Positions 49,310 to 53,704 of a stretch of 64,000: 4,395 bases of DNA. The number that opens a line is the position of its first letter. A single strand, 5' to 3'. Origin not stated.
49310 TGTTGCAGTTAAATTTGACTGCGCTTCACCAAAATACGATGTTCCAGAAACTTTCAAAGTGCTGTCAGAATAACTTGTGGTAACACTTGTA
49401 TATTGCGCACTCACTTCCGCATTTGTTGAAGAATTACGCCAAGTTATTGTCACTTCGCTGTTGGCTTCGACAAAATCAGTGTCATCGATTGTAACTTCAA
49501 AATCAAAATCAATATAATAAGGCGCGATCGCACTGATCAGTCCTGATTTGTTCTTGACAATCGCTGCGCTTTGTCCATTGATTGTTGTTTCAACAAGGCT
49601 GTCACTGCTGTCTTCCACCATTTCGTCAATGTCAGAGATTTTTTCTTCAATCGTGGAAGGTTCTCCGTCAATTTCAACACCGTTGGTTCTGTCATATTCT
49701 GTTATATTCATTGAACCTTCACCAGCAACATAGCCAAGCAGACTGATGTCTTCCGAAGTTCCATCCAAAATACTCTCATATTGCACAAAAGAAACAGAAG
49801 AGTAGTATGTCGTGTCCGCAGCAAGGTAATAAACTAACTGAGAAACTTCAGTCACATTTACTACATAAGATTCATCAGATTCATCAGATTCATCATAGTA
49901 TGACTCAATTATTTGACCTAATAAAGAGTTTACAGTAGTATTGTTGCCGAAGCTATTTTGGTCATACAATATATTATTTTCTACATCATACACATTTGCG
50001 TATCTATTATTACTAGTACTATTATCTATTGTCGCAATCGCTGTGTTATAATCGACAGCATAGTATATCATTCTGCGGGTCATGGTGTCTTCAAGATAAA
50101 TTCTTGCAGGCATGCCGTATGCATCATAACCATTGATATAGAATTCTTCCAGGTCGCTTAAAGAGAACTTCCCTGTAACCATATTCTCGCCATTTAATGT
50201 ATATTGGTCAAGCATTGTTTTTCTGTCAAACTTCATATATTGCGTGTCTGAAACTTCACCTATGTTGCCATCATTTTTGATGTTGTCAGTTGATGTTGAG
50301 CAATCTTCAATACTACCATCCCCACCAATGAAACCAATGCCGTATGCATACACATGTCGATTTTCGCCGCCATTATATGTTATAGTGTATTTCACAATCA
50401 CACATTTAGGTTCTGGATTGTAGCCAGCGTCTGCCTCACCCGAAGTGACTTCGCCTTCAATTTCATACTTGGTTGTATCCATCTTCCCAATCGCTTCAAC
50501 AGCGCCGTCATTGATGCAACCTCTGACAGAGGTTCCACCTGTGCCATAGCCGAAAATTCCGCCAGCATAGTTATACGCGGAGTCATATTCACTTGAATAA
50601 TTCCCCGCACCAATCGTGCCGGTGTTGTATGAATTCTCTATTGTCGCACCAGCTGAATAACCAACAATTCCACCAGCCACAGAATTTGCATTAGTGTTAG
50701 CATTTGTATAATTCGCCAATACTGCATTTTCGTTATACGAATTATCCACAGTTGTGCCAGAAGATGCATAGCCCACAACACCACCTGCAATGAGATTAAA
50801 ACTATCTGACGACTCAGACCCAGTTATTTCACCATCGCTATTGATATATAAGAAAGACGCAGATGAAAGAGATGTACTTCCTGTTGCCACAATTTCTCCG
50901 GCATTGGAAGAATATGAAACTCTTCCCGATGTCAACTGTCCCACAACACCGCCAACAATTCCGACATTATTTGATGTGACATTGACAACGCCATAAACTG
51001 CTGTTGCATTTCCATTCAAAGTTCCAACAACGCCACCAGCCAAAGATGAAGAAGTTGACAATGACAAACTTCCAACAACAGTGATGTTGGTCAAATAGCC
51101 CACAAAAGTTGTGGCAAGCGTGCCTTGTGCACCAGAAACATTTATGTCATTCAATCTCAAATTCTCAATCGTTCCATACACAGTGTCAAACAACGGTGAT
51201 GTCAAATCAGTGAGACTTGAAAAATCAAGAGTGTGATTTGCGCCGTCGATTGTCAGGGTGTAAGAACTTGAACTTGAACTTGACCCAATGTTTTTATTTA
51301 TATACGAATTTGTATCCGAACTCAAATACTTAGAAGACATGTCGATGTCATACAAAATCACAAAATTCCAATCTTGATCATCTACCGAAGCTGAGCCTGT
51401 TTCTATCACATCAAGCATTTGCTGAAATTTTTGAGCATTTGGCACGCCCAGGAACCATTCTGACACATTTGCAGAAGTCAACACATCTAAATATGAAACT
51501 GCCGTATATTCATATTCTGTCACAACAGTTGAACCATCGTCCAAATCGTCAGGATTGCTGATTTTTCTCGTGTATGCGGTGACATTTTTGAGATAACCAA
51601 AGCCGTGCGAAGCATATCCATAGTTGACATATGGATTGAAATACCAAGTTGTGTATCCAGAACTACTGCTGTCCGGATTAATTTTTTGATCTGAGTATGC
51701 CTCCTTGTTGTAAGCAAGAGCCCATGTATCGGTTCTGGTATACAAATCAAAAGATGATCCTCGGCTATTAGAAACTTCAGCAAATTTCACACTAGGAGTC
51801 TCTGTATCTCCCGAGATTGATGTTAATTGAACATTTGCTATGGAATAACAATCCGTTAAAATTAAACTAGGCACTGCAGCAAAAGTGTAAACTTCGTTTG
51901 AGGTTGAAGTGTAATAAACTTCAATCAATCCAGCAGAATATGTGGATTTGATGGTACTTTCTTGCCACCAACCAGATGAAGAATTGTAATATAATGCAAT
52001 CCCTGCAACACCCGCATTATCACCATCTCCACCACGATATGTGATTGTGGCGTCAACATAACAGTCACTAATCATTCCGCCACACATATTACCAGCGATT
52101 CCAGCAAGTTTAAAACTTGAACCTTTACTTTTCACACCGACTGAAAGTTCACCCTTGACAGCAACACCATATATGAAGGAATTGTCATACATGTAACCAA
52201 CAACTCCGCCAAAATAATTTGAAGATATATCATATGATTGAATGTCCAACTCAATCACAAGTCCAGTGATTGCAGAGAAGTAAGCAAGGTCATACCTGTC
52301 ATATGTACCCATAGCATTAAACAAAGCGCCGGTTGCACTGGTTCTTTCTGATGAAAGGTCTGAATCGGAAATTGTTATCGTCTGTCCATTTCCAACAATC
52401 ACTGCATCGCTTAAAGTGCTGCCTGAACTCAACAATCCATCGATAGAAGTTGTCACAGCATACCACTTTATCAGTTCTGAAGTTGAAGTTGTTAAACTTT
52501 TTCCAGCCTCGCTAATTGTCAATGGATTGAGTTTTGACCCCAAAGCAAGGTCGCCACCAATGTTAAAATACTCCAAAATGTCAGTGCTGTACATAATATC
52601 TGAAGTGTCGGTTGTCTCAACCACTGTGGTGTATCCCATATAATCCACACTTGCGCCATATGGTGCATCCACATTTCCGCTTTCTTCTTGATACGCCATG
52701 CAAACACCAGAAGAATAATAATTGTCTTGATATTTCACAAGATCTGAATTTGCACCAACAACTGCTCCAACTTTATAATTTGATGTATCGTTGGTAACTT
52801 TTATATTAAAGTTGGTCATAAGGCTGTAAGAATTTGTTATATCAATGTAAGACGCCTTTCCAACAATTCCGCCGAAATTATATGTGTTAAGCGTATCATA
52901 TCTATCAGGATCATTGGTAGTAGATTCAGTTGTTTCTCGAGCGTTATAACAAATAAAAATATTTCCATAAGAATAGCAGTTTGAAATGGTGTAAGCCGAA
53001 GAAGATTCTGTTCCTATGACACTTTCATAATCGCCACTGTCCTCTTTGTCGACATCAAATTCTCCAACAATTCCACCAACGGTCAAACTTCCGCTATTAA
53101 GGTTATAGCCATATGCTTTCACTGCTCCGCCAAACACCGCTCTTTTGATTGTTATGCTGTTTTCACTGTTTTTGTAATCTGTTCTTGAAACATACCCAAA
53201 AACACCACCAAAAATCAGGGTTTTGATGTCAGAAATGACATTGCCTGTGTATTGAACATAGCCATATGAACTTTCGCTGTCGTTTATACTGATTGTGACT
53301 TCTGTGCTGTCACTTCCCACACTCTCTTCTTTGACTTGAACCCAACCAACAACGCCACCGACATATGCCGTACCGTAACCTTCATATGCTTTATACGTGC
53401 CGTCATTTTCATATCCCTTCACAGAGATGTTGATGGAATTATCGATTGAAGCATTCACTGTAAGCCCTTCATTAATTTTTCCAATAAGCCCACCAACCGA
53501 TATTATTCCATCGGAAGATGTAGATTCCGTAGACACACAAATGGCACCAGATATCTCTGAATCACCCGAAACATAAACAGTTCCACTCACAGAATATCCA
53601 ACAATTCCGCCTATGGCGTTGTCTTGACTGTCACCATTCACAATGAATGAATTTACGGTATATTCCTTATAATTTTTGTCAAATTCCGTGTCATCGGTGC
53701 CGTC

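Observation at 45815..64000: GP2: a single ORF of at least 6,061 codons, still open at the window edge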

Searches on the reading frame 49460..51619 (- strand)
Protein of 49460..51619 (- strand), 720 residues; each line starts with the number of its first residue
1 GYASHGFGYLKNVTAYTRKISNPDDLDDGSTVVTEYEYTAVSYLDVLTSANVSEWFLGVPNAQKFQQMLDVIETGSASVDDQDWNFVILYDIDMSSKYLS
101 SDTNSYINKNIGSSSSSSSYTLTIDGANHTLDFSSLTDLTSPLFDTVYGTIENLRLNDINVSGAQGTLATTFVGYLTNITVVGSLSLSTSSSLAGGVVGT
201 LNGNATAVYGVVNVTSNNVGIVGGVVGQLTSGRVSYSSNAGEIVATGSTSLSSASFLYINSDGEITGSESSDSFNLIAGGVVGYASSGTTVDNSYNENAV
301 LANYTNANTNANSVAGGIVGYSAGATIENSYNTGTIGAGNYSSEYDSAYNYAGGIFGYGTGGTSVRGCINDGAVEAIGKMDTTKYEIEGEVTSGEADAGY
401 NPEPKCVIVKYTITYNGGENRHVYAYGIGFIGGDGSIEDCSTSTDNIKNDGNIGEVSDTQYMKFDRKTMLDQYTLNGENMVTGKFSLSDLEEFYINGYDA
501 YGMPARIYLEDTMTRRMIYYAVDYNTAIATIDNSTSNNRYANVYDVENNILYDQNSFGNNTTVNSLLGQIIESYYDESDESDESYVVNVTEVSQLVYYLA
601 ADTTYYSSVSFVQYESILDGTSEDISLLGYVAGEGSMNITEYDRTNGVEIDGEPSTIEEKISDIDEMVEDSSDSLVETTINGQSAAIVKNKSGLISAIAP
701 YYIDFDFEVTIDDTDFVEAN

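Call 56: search_protein_families(library=pfam, proteins=[window:49460-51619:-], max_evalue=0.05)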
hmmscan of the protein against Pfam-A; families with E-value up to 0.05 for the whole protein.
window:49460-51619:- (720 aa): 1 family
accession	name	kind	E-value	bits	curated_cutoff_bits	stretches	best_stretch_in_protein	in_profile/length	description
PF07581.17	Glug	-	0.0016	19.2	20.5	1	312-336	2-27/28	The GLUG motif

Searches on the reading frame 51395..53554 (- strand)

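Call 56: search_protein_families(library=pfam, proteins=[window:51395-53554:-], max_evalue=0.05)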
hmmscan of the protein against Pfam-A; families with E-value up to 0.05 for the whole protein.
window:51395-53554:- (720 aa): 1 family
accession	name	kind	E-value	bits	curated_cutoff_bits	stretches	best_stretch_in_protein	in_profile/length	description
PF19804.4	DUF6287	-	0.026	14.3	26.3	0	165-182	2-19/34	Domain of unknown function (DUF6287)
